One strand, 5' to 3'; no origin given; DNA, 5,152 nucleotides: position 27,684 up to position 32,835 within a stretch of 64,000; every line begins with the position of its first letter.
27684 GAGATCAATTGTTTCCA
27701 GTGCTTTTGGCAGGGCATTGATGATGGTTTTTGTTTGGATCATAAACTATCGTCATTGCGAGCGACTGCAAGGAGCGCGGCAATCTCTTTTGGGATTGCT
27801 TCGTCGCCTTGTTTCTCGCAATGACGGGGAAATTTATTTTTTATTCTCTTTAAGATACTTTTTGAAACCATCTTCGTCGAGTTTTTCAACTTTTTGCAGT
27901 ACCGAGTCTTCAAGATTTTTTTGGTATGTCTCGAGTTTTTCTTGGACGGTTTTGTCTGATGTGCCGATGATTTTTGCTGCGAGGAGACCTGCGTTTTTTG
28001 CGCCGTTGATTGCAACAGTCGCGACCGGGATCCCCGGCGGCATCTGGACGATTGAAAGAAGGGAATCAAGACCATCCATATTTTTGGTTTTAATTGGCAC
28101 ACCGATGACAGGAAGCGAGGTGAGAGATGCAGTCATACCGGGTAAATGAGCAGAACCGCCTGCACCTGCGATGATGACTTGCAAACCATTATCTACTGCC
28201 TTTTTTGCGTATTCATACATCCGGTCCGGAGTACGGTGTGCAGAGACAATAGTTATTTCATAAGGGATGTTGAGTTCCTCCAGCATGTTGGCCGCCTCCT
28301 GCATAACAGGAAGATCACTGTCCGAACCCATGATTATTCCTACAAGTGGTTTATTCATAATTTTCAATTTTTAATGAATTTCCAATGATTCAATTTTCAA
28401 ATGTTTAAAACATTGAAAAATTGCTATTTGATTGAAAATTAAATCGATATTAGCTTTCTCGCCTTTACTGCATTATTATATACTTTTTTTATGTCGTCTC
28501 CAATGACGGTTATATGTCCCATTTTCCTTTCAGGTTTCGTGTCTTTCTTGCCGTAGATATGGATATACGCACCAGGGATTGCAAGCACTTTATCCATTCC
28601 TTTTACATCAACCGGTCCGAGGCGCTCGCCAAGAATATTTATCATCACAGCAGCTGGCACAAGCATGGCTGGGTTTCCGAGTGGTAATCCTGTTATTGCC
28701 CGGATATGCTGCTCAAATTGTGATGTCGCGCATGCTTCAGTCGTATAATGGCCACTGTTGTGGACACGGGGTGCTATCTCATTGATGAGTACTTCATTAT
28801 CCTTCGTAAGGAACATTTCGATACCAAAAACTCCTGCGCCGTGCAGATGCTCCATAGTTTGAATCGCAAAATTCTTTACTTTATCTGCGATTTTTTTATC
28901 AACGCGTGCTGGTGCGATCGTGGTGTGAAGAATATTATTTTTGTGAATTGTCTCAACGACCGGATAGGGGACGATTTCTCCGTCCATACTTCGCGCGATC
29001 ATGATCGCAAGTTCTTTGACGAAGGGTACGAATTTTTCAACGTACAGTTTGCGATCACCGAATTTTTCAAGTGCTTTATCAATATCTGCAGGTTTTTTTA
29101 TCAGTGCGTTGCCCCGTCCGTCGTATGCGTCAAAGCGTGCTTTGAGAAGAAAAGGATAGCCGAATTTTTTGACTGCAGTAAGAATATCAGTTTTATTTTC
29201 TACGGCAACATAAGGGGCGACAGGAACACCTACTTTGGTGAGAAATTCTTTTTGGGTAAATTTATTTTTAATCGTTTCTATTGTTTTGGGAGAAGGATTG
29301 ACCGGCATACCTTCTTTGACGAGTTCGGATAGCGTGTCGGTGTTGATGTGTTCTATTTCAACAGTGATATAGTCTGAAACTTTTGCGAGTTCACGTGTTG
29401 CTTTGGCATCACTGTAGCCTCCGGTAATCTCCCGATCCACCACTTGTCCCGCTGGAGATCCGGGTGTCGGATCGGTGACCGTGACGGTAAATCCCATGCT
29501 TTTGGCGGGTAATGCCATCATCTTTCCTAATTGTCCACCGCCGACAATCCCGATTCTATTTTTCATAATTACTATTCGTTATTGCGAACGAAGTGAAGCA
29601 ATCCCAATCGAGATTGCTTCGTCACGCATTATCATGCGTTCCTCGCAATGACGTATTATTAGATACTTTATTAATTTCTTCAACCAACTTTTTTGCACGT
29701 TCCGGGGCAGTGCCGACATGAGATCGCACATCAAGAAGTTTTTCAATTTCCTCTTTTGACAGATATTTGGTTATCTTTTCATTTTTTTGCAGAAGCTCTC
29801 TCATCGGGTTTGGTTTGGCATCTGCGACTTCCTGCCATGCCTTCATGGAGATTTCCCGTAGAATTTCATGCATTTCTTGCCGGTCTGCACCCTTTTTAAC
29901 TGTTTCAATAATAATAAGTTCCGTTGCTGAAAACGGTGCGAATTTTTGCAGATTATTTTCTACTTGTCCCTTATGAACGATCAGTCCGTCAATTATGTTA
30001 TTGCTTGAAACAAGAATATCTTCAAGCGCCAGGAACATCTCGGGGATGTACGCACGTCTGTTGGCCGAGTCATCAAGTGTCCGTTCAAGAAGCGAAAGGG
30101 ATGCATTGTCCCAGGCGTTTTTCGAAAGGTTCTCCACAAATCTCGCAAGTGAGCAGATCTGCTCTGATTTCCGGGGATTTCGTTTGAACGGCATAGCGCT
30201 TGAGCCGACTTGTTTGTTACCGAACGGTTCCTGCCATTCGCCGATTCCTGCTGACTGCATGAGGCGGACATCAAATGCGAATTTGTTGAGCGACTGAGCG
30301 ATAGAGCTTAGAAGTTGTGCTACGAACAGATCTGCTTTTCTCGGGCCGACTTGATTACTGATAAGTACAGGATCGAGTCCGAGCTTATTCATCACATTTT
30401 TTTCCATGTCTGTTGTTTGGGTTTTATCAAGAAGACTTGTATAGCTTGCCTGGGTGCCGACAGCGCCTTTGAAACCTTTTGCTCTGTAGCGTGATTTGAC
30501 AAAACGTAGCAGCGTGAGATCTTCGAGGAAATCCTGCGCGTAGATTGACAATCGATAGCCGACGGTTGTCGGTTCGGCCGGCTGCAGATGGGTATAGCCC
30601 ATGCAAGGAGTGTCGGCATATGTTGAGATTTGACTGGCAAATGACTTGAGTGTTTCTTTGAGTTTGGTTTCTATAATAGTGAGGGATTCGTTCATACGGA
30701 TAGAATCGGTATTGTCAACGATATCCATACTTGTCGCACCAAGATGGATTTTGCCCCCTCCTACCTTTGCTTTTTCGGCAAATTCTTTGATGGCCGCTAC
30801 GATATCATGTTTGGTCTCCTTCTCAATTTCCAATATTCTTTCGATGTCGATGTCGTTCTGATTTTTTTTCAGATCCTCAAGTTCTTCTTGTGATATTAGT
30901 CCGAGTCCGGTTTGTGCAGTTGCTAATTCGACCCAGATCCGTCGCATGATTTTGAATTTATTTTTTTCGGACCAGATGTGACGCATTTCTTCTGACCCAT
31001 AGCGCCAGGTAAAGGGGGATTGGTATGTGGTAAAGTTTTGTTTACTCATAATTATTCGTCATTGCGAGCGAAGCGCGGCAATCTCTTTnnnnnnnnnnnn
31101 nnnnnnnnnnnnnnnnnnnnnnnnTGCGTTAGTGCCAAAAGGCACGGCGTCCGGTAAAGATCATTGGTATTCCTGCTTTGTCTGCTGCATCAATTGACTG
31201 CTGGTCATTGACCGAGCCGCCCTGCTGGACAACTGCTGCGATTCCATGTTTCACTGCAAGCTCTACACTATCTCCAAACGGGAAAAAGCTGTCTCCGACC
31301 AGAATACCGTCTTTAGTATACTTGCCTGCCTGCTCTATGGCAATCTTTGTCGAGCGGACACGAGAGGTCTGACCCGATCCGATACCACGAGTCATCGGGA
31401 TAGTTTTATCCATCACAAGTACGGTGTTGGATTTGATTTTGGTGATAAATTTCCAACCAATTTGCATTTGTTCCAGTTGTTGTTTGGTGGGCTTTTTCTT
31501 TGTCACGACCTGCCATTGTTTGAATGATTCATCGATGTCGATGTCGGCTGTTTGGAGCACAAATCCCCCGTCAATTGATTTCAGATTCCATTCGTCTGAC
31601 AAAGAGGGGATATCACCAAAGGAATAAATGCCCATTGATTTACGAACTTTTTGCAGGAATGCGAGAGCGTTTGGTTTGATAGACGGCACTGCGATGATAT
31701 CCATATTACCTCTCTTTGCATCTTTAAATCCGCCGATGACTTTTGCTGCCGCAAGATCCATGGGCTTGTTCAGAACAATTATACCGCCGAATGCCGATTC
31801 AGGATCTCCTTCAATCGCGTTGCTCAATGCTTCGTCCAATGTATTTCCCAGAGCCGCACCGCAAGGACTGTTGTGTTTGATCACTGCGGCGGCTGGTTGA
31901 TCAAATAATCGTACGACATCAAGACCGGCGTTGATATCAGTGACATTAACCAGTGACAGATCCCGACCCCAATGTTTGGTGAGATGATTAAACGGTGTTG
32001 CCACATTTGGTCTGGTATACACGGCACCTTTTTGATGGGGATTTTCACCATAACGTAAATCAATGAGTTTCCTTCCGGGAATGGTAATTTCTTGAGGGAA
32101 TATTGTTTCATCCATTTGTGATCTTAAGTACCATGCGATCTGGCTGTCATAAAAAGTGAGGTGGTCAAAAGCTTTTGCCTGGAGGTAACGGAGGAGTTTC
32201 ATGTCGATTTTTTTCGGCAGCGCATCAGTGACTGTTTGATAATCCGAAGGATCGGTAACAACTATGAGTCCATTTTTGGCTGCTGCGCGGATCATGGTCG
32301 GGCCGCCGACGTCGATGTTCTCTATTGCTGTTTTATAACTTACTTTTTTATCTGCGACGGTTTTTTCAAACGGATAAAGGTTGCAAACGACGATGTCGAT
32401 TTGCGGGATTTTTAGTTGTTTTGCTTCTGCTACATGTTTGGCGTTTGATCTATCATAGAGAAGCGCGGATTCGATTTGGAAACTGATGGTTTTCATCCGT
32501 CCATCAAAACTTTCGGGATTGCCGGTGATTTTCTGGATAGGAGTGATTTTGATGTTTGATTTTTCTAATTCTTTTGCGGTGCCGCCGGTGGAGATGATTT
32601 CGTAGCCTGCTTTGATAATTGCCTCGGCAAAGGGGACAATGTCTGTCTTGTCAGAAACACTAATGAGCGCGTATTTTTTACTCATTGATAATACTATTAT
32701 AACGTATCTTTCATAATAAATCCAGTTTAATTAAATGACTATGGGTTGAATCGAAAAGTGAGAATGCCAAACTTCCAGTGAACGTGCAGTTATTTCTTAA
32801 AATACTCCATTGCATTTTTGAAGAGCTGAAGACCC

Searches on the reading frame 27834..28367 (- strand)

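Call 68: search_protein_families(library=pfam, proteins=[window:27834-28367:-], max_evalue=0.00001)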
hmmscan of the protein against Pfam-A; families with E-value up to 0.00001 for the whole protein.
window:27834-28367:- (177 aa): 1 family
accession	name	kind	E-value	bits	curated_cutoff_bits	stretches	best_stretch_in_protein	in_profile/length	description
PF00731.26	AIRC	-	1.6e-69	232.6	30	1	9-154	2-147/148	AIR carboxylase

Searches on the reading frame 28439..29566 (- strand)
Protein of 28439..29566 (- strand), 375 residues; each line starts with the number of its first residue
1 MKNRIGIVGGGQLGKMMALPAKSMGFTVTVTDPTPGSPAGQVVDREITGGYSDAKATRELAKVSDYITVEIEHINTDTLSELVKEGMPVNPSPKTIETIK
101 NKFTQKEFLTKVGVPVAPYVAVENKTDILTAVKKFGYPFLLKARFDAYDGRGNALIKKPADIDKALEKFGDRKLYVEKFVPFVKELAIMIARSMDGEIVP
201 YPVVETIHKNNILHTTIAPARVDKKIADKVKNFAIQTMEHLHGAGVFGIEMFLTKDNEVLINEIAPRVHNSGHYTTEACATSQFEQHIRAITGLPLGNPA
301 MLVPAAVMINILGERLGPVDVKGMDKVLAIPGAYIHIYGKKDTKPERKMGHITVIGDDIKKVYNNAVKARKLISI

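Call 68: search_protein_families(library=pfam, proteins=[window:28439-29566:-], max_evalue=0.00001)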
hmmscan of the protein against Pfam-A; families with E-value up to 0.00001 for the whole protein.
window:28439-29566:- (375 aa): 5 families
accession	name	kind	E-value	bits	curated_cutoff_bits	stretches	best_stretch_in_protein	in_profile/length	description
PF02222.28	ATP-grasp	-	8.3e-64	215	27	1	108-284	2-179/179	ATP-grasp domain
PF22660.2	RS_preATP-grasp-like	-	5.1e-26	91.4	27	1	4-99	3-97/98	Ribonucleotide synthetase preATP-grasp domain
PF17769.7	PurK_C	-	7e-21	74.1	22.6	1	306-362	1-53/56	Phosphoribosylaminoimidazole carboxylase C-terminal domain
PF02786.22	CPSase_L_D2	-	5.8e-12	46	19.8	1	104-291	4-203/211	Carbamoyl-phosphate synthase L chain, ATP binding domain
PF07478.18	Dala_Dala_lig_C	-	4e-09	36.7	24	1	109-265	2-173/204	D-ala D-ala ligase C-terminus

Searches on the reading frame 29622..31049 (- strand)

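Call 33: search_protein_families(library=pfam, proteins=[window:29622-31049:-])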
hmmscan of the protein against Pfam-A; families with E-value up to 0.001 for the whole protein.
window:29622-31049:- (475 aa): 2 families
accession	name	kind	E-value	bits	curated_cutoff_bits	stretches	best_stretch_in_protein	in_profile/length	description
PF00206.25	Lyase_1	-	3.2e-35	122.5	27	1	21-302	9-307/312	Lyase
PF10397.14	ADSL_C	-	8.2e-21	74.6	32.7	1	372-452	1-76/79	Adenylosuccinate lyase C-terminus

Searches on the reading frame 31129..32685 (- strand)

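Call 33: search_protein_families(library=pfam, proteins=[window:31129-32685:-])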
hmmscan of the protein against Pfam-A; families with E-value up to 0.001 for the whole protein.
window:31129-32685:- (518 aa): 2 families
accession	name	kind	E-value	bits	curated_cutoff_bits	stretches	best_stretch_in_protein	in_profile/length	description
PF01808.24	AICARFT_IMPCHas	-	4.2e-81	273.2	25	1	135-452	1-311/311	AICARFT/IMPCHase bienzyme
PF02142.27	MGS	-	2.3e-20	73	24.1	1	15-130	1-94/94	MGS-like domain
